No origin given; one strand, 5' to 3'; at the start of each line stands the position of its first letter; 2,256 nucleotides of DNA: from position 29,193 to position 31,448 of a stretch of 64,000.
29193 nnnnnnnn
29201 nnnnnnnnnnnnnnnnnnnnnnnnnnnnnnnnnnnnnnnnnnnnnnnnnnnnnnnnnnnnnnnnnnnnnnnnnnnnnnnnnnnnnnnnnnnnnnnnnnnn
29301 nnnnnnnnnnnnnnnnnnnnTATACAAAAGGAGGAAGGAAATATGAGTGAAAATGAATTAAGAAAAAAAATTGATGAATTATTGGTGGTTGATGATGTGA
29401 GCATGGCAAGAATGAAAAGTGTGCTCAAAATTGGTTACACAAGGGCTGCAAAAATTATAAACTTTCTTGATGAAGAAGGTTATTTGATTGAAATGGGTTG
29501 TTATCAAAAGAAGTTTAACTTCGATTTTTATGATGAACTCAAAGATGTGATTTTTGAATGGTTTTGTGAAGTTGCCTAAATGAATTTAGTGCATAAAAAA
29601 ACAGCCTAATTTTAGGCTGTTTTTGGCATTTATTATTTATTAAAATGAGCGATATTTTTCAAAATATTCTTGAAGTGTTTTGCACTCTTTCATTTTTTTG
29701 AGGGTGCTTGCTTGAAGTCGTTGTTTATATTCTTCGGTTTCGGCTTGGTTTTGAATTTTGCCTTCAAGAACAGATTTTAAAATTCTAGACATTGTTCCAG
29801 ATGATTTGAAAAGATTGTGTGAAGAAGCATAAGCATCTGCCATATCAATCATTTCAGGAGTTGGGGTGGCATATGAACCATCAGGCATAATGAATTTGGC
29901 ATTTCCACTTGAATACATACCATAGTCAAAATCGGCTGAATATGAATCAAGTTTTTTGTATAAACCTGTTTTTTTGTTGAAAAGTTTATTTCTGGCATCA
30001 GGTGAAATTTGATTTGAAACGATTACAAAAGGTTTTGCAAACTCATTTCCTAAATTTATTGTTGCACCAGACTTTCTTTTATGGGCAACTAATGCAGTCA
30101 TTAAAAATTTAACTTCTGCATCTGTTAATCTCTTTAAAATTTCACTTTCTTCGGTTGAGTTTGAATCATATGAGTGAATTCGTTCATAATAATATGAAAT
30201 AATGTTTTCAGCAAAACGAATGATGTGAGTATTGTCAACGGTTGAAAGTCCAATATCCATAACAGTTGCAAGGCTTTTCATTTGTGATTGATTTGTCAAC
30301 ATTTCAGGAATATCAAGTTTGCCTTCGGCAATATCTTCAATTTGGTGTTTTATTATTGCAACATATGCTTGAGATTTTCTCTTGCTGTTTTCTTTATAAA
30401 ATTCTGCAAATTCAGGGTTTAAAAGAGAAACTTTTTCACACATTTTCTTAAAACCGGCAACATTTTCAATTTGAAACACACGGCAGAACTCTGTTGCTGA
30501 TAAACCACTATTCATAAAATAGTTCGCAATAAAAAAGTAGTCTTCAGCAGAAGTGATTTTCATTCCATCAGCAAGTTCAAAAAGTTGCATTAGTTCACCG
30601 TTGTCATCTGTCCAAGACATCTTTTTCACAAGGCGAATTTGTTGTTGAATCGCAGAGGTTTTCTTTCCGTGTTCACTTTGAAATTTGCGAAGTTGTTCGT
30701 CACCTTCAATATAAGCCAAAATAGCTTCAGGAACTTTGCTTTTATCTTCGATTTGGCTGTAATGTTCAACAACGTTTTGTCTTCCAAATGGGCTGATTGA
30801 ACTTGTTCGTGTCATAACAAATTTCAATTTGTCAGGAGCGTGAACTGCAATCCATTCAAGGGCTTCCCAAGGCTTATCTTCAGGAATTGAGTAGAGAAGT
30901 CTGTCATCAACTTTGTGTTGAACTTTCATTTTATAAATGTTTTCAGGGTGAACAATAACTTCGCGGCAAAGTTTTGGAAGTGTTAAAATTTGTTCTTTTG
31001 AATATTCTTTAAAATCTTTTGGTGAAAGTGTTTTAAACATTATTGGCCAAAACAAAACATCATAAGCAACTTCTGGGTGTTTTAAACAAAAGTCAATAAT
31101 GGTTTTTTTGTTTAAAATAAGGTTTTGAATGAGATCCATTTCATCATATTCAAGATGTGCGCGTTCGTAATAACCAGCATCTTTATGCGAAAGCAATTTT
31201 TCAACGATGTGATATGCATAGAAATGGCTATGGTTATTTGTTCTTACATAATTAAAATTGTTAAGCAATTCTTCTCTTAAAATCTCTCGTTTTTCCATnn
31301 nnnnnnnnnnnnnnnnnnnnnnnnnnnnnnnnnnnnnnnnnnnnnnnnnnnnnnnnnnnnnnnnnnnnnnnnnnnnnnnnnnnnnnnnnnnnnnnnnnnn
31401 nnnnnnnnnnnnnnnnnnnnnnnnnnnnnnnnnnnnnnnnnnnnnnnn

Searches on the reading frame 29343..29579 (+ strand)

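Call 3: search_protein_families(library=pfam, proteins=[window:29343-29579:+], max_evalue=0.01)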
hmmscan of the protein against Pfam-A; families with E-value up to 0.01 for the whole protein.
window:29343-29579:+ (78 aa): 1 family
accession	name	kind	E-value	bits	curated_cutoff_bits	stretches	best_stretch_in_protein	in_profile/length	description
PF09397.16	FtsK_gamma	-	1.1e-05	25.5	30.6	1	18-48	19-49/63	Ftsk gamma domain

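Call 4: search_protein_families(library=padloc, proteins=[window:29343-29579:+], max_evalue=0.01)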
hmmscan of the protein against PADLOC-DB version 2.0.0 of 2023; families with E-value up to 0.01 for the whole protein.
window:29343-29579:+ (78 aa): 1 family
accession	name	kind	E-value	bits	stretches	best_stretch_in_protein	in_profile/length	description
PDLC03977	PD-Lambda-1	-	0.0033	14.4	1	29-70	113-154/496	-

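Call 5: search_protein_families(library=ncbifam, proteins=[window:29343-29579:+], max_evalue=0.01)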
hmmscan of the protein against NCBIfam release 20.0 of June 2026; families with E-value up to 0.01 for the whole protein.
window:29343-29579:+ (78 aa): 0 families

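Call 6: search_protein_families(library=phrogs, proteins=[window:29343-29579:+], max_evalue=0.01)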
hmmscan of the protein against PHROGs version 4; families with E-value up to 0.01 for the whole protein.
window:29343-29579:+ (78 aa): 2 families
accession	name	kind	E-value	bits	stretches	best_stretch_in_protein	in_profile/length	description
phrog_13700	-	moron, auxiliary metabolic gene and host takeover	7.8e-05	23.1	1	17-51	79-113/284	FtsK/SpoIIIE-like protein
phrog_6576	-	unknown function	0.0025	18.2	1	16-47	181-212/325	-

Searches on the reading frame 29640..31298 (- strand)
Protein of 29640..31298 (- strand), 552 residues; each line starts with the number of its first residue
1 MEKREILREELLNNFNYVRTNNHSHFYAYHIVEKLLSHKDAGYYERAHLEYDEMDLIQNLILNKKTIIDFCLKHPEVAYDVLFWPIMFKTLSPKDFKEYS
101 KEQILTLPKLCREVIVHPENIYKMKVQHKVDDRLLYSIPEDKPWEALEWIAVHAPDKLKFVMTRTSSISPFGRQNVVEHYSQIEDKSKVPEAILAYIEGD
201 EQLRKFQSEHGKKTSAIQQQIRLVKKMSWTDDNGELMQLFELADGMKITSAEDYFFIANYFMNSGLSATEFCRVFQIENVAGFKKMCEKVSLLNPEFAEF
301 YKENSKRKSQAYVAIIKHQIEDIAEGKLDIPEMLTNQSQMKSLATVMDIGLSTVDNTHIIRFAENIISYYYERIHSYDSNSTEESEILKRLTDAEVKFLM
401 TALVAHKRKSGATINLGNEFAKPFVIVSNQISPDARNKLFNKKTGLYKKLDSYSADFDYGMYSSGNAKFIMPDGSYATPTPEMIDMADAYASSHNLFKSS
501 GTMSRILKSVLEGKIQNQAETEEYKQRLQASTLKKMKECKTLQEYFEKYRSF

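Call 3: search_protein_families(library=pfam, proteins=[window:29640-31298:-], max_evalue=0.01)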
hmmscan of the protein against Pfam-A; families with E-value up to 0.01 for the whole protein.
window:29640-31298:- (552 aa): 0 families

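Call 4: search_protein_families(library=padloc, proteins=[window:29640-31298:-], max_evalue=0.01)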
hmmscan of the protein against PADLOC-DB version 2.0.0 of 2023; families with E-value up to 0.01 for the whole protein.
window:29640-31298:- (552 aa): 0 families

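Call 5: search_protein_families(library=ncbifam, proteins=[window:29640-31298:-], max_evalue=0.01)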
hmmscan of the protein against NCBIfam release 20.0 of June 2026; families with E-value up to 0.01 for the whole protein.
window:29640-31298:- (552 aa): 0 families

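Call 6: search_protein_families(library=phrogs, proteins=[window:29640-31298:-], max_evalue=0.01)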
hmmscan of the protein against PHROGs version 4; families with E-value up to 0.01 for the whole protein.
window:29640-31298:- (552 aa): 0 families

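Call 60: find_homologous_proteins(query=window:29640-31298:-, max_evalue=0.001)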
Query window:29640-31298:- (552 aa): 10 proteins with E <= 0.001 among 8000 candidates.
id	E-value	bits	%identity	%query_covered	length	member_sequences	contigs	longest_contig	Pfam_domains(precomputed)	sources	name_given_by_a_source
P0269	0.0e+0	1240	100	100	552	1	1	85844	-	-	-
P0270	0.0e+0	1090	86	100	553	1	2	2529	-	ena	-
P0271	9.8e-286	966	78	100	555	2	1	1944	-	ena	-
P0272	8.0e-268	907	73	100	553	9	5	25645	-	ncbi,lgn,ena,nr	ncbi:MAG: hypothetical protein IJA23_02995 [Clostridia bacterium]|nr:hypothetical protein [Clostridi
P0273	2.0e-258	876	70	99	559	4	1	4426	-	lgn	-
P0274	3.1e-246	836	67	100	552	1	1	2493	-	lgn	-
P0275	4.0e-215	733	65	91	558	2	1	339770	-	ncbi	-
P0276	4.1e-193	661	53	100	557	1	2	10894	-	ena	-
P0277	1.2e-184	633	55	99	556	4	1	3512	-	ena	-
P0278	2.1e-134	467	42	98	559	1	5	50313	-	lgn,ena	-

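Call 61: find_encoding_contigs(protein=P0278, flank=7000, max_places=2)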
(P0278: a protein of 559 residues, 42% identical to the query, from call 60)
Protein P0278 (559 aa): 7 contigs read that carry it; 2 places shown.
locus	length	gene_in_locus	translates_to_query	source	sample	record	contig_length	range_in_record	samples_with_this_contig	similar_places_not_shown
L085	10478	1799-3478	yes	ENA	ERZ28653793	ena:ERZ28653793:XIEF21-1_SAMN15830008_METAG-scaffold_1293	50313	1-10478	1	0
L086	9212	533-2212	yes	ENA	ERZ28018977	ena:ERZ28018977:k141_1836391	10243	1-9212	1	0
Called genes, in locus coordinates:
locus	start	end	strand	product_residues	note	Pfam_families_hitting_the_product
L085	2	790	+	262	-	?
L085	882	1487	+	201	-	-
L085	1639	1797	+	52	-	-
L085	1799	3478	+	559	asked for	-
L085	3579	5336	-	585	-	-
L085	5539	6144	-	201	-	-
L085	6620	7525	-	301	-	PF01061:ABC2_membrane, PF12698:ABC2_membrane_3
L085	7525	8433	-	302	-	PF02463:SMC_N (faint), PF13175:AAA_15 (faint), PF00005:ABC_tran, PF13304:AAA_21 (weak)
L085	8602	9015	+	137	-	PF13248:Zn_ribbon_3 (weak)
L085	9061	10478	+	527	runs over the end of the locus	PF00133:tRNA-synt_1, PF01406:tRNA-synt_1e (weak), PF09334:tRNA-synt_1g, PF00133:tRNA-synt_1 (weak), PF19303:Anticodon_3 (weak)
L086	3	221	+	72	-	?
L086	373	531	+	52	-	-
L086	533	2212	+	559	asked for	-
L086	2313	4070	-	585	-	-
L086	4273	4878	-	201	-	-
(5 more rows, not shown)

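Call 62: find_encoding_contigs(protein=P0276, flank=7000, max_places=2)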
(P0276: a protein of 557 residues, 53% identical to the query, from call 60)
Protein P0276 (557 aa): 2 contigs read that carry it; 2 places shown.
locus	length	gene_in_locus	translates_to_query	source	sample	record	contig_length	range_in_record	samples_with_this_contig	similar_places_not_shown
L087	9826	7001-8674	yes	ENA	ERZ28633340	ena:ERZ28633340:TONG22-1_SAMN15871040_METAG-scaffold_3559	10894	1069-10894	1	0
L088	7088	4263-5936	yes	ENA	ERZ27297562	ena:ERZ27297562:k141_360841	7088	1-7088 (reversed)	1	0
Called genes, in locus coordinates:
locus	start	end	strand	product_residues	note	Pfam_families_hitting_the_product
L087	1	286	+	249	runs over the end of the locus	-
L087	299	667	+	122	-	PF01880:Desulfoferrodox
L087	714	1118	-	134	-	PF01769:MgtE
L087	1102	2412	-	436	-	-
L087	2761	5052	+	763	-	PF08206:OB_RNB, PF17876:CSD2, PF00773:RNB, PF00575:S1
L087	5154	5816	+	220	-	PF01966:HD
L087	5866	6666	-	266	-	-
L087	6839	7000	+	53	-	-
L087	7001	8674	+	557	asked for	-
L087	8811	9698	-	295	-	PF18899:DUF5655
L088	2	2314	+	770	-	?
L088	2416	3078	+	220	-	PF01966:HD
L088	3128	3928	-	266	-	-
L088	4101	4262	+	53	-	-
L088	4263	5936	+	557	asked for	-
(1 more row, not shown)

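Call 63: find_encoding_contigs(protein=P0275, flank=7000, max_places=2)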
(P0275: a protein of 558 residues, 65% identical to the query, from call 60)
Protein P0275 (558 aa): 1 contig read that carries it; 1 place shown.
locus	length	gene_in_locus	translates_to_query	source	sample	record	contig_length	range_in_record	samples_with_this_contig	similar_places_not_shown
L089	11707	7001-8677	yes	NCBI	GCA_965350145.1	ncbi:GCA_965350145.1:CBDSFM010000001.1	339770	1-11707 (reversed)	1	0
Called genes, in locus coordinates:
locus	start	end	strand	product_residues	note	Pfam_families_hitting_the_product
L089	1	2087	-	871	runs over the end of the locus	PF00171:Aldedh, PF00465:Fe-ADH, PF13685:Fe-ADH_2 (weak), PF25137:ADH_Fe_C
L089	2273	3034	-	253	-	PF00072:Response_reg, PF08769:Spo0A_C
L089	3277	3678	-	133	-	PF13451:zf_Tbcl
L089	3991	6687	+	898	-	PF00176:SNF2-rel_dom (weak), PF00270:DEAD (weak), PF04851:ResIII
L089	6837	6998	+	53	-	-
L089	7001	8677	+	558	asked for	-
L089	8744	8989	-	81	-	PF09397:FtsK_gamma (weak)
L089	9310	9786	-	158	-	-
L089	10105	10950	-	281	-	-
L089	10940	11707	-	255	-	?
